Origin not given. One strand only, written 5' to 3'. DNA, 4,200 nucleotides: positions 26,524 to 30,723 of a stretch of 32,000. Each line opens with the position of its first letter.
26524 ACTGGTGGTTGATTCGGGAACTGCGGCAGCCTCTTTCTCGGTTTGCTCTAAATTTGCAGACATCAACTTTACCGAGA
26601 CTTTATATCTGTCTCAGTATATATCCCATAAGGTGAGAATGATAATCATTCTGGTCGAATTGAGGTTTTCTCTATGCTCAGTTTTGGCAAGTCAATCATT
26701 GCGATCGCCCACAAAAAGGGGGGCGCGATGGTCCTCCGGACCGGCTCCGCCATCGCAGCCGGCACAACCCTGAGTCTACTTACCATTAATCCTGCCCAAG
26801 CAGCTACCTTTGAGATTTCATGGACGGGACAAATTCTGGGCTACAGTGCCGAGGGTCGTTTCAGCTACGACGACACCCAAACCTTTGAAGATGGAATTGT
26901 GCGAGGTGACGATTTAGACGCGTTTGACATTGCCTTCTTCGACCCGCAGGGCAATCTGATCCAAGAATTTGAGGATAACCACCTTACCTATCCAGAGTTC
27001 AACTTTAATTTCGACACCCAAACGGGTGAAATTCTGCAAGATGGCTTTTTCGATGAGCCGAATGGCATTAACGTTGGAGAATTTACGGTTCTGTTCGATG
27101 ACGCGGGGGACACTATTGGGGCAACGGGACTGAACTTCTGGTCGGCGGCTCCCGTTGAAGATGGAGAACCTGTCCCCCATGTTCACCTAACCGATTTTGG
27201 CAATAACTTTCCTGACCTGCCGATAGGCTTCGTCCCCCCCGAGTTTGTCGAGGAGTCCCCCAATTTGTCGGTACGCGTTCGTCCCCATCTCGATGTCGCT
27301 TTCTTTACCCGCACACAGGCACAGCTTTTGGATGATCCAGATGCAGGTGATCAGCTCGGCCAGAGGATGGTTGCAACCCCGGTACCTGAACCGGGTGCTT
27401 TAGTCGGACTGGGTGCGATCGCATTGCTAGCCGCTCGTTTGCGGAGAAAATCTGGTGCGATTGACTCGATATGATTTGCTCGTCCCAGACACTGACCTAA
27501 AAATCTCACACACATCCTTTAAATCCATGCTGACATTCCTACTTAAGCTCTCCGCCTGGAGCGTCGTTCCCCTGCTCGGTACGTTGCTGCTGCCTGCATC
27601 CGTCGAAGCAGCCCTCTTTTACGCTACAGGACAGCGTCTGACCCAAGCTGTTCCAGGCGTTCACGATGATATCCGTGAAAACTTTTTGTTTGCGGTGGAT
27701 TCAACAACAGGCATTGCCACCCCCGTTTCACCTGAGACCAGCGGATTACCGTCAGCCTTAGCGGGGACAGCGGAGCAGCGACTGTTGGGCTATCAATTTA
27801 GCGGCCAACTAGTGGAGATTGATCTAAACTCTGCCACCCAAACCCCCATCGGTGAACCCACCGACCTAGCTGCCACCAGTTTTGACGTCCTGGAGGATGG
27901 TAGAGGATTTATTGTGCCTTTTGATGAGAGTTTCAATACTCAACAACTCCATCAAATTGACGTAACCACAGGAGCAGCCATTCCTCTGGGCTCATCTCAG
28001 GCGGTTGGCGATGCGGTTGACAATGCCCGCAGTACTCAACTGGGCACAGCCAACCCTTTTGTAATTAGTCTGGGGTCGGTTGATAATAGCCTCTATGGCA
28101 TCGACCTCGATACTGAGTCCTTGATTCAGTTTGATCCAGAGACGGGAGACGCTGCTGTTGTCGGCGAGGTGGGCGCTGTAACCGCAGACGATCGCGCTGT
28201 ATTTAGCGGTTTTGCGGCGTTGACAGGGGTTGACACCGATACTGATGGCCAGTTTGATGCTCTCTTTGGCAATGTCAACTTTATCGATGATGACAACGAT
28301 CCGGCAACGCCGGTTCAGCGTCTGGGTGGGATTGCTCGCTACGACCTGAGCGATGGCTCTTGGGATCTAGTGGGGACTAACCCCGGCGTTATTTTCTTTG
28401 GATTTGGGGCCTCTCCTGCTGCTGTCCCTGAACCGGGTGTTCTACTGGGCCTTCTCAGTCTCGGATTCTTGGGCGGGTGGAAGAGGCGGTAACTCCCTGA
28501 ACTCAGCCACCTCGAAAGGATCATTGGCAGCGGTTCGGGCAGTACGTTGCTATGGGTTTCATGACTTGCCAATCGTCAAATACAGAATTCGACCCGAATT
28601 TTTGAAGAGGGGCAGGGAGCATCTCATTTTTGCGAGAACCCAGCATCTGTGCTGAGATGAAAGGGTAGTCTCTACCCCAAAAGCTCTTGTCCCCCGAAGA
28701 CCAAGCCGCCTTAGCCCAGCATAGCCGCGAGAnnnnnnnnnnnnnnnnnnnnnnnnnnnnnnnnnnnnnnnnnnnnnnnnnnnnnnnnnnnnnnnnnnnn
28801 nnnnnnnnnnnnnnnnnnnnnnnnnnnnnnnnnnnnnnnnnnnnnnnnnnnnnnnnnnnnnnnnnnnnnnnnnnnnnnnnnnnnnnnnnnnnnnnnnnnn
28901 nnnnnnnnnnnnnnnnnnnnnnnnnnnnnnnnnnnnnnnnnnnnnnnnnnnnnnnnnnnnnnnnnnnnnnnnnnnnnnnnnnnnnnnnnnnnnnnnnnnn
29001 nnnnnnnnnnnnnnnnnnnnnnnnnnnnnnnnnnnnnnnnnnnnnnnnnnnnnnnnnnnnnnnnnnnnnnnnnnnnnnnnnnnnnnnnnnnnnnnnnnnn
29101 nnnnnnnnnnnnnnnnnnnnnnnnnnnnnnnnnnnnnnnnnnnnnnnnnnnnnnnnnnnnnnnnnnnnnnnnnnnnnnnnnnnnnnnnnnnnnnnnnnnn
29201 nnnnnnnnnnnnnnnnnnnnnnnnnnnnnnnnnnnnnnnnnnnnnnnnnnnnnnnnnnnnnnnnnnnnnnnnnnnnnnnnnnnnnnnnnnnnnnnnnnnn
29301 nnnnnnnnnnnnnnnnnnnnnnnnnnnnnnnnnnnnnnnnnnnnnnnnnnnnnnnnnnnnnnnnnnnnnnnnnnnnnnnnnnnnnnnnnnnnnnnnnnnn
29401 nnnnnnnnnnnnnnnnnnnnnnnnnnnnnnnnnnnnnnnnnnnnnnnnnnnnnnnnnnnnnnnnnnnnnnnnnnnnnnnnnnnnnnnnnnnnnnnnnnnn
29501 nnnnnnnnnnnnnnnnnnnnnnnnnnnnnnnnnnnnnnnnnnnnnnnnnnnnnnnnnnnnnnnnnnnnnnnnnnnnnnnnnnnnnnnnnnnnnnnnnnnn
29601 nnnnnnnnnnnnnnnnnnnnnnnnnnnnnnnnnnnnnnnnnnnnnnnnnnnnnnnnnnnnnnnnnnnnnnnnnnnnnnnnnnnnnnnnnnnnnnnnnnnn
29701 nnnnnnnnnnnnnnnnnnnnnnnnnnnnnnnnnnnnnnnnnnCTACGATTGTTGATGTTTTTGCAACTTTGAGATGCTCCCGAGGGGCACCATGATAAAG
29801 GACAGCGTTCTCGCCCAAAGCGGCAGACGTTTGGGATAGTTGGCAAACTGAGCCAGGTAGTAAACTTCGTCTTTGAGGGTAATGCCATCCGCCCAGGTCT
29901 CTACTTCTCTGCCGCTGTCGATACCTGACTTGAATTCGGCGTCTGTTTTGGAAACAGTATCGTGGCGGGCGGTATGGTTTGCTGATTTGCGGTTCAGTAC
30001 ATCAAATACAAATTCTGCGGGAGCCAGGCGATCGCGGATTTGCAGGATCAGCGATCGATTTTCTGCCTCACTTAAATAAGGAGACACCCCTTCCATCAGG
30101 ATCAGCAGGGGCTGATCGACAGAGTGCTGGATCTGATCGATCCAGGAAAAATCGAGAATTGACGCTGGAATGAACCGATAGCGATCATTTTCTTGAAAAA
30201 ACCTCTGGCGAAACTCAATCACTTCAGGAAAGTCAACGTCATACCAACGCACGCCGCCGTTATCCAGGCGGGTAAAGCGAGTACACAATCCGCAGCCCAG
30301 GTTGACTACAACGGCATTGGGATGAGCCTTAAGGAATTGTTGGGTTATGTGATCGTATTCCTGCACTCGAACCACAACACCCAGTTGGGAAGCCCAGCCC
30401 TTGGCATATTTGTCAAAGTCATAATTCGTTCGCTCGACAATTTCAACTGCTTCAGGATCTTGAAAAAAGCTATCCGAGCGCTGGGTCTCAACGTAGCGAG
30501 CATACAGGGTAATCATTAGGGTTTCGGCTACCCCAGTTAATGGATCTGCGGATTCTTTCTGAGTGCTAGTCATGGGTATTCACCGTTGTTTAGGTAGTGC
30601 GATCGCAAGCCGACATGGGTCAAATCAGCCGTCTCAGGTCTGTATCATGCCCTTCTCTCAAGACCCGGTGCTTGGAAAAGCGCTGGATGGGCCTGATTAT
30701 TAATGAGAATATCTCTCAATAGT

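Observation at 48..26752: A family of 24-51 nt double-hairpin mini-insertions, each splitting a HIP1 octamer (GCGA|TCGC) inside an ORF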

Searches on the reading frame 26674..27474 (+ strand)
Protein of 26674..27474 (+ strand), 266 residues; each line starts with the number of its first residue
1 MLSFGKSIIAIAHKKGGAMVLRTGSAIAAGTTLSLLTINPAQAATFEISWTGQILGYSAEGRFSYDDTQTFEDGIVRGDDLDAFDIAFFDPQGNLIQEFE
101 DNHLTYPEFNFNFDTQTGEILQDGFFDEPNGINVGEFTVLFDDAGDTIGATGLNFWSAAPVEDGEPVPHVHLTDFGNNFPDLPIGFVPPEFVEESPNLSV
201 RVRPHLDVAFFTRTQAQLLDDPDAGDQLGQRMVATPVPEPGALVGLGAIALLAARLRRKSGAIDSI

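Call 55: find_homologous_proteins(query=window:26674-27474:+, max_evalue=0.00001)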
Query window:26674-27474:+ (266 aa): 116 proteins with E <= 0.00001 among 6044 candidates.
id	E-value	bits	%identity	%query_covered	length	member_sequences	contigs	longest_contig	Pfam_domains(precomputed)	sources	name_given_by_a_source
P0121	3.3e-152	524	88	100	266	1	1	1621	-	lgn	-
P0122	1.9e-136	472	84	100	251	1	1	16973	-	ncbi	-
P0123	4.8e-129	448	77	100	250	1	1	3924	-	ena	-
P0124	9.5e-127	440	79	100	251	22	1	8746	-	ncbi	ncbi:MAG: PEP-CTERM sorting domain-containing protein [Cyanobacteria bacterium P01_D01_bin.115]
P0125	1.3e-124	433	81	98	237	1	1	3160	-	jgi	jgi:hypothetical protein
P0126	4.6e-123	428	77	98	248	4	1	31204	-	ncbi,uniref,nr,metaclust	ncbi:pep-cterm exosortase interaction domain-containing protein [Leptolyngbya sp. Heron Island J]|un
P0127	9.8e-120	417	75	100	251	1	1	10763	-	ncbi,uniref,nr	ncbi:PEP-CTERM sorting domain-containing protein [Nodosilinea sp. LEGE 07088]|uniref:PEP-CTERM sorti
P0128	1.3e-119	417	74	100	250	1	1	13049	-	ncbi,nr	ncbi:MAG: PEP-CTERM sorting domain-containing protein [Cyanothece sp. SIO2G6]|nr:PEP-CTERM sorting d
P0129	3.4e-119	415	75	97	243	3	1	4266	-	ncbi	ncbi:MAG: PEP-CTERM sorting domain-containing protein [Cyanobacteria bacterium J06626_26]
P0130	1.4e-118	413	75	100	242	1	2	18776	-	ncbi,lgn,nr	ncbi:MAG: PEP-CTERM sorting domain-containing protein [Oscillatoriales cyanobacterium RM2_1_1]|nr:PE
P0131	8.9e-118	411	75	98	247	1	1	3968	-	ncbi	ncbi:MAG: PEP-CTERM sorting domain-containing protein, partial [Cyanobacteria bacterium P01_H01_bin.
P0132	1.2e-115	404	74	98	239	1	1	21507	-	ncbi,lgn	ncbi:MAG: PEP-CTERM sorting domain-containing protein [Cyanobacteria bacterium J06592_8]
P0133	3.3e-115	402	73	98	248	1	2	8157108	-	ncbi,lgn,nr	ncbi:hypothetical protein Lepto7375DRAFT_6993 [Leptolyngbya sp. PCC 7375]|nr:hypothetical protein Le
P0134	3.6e-115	402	77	92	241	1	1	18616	-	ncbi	-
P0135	8.8e-115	401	74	97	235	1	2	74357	-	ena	-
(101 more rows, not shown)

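Call 57: find_encoding_contigs(protein=P0125, flank=1500, max_places=1)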
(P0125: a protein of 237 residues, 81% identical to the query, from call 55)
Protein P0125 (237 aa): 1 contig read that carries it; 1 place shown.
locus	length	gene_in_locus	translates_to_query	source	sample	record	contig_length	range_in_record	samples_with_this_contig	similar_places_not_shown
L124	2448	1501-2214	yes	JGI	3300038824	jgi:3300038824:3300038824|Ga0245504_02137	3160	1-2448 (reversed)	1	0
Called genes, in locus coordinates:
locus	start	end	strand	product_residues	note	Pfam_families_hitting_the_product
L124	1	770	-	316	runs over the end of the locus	PF00132:Hexapep (weak), PF25087:GMPPB_C (faint), PF25084:LbH_EIF2B (faint), PF00101:RuBisCO_small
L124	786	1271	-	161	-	PF01502:PRA-CH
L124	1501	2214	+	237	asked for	-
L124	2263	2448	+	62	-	?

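Call 58: find_encoding_contigs(protein=P0130, flank=1500, max_places=1)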
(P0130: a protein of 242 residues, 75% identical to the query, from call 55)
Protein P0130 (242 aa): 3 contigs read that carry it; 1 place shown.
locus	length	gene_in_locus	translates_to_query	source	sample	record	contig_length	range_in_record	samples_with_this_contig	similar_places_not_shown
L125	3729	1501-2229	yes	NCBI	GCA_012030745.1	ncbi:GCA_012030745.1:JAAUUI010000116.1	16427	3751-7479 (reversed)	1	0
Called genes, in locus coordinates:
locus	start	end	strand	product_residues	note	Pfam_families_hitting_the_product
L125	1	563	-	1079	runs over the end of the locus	PF04465:DUF499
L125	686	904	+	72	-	-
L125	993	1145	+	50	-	-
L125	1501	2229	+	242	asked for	-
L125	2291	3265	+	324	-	PF14339:DUF4394 (faint)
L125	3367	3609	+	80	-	-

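Call 59: find_encoding_contigs(protein=P0133, flank=1500, max_places=1)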
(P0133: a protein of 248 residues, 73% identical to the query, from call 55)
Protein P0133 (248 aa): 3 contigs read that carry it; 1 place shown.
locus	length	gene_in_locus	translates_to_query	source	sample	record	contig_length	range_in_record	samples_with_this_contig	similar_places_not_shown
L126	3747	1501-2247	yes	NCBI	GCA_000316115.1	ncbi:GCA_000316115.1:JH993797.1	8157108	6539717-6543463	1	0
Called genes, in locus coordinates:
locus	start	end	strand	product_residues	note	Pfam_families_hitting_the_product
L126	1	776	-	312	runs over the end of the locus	PF00132:Hexapep (weak), PF25087:GMPPB_C (faint), PF25084:LbH_EIF2B (faint), PF00101:RuBisCO_small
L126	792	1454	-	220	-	PF01502:PRA-CH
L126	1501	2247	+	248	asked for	-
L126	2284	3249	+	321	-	-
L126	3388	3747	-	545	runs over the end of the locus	PF01926:MMR_HSR1, PF02421:FeoB_N (weak), PF07670:Gate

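Call 60: find_encoding_contigs(protein=P0127, flank=1500, max_places=1)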
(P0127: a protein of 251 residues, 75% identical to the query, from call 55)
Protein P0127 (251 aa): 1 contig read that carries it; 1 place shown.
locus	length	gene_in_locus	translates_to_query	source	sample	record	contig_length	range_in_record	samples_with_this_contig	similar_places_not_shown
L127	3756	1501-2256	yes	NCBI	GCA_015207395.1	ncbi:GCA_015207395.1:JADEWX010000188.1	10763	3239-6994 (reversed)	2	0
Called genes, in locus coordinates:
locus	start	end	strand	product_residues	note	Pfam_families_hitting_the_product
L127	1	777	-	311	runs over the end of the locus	PF00132:Hexapep (faint), PF25087:GMPPB_C (faint), PF25084:LbH_EIF2B (faint), PF00101:RuBisCO_small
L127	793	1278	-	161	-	PF01502:PRA-CH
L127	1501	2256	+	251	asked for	-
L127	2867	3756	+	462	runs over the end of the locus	PF00069:Pkinase, PF07714:PK_Tyr_Ser-Thr, PF01636:APH (faint)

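Call 61: find_encoding_contigs(protein=P0126, flank=1500, max_places=1)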
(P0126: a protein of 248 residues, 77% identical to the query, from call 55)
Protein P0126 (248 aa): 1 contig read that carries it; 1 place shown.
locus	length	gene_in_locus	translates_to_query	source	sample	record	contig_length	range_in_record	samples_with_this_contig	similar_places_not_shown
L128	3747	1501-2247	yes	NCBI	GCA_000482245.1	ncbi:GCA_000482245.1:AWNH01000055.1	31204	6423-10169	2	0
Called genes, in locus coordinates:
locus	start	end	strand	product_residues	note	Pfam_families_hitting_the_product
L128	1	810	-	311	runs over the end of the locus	PF00132:Hexapep (faint), PF25084:LbH_EIF2B (faint), PF25087:GMPPB_C (faint), PF00101:RuBisCO_small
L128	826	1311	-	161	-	PF01502:PRA-CH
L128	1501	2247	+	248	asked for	-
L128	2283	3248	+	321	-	PF14339:DUF4394 (faint)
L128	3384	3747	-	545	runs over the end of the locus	PF01926:MMR_HSR1, PF02421:FeoB_N (weak), PF07670:Gate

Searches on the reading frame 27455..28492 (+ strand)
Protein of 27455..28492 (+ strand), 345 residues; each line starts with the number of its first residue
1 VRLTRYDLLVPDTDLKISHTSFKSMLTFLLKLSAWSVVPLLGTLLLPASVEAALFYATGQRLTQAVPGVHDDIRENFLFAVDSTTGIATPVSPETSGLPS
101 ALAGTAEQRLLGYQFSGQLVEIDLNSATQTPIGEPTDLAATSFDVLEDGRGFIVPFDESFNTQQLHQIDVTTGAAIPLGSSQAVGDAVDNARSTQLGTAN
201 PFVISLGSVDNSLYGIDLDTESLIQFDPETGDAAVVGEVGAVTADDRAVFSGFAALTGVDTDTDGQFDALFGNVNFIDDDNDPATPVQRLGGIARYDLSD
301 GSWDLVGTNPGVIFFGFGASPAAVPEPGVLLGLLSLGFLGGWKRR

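Call 82: search_protein_families(library=pfam, proteins=[window:27455-28492:+], max_evalue=0.001)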
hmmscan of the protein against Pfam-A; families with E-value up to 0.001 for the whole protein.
window:27455-28492:+ (345 aa): 2 families
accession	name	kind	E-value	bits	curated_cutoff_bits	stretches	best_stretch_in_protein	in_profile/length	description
PF07589.16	PEP-CTERM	-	3.7e-05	24.1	20.7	1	323-345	1-24/24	PEP-CTERM motif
PF14339.12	DUF4394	-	4.8e-05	23.2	29.6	0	125-180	160-219/230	Domain of unknown function (DUF4394)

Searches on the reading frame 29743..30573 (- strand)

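Call 82: search_protein_families(library=pfam, proteins=[window:29743-30573:-], max_evalue=0.001)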
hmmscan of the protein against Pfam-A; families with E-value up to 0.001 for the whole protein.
window:29743-30573:- (276 aa): 1 family
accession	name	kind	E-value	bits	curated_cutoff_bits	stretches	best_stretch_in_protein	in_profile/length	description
PF04072.20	LCM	-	5.1e-17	62.8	22.3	1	22-179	4-186/187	Leucine carboxyl methyltransferase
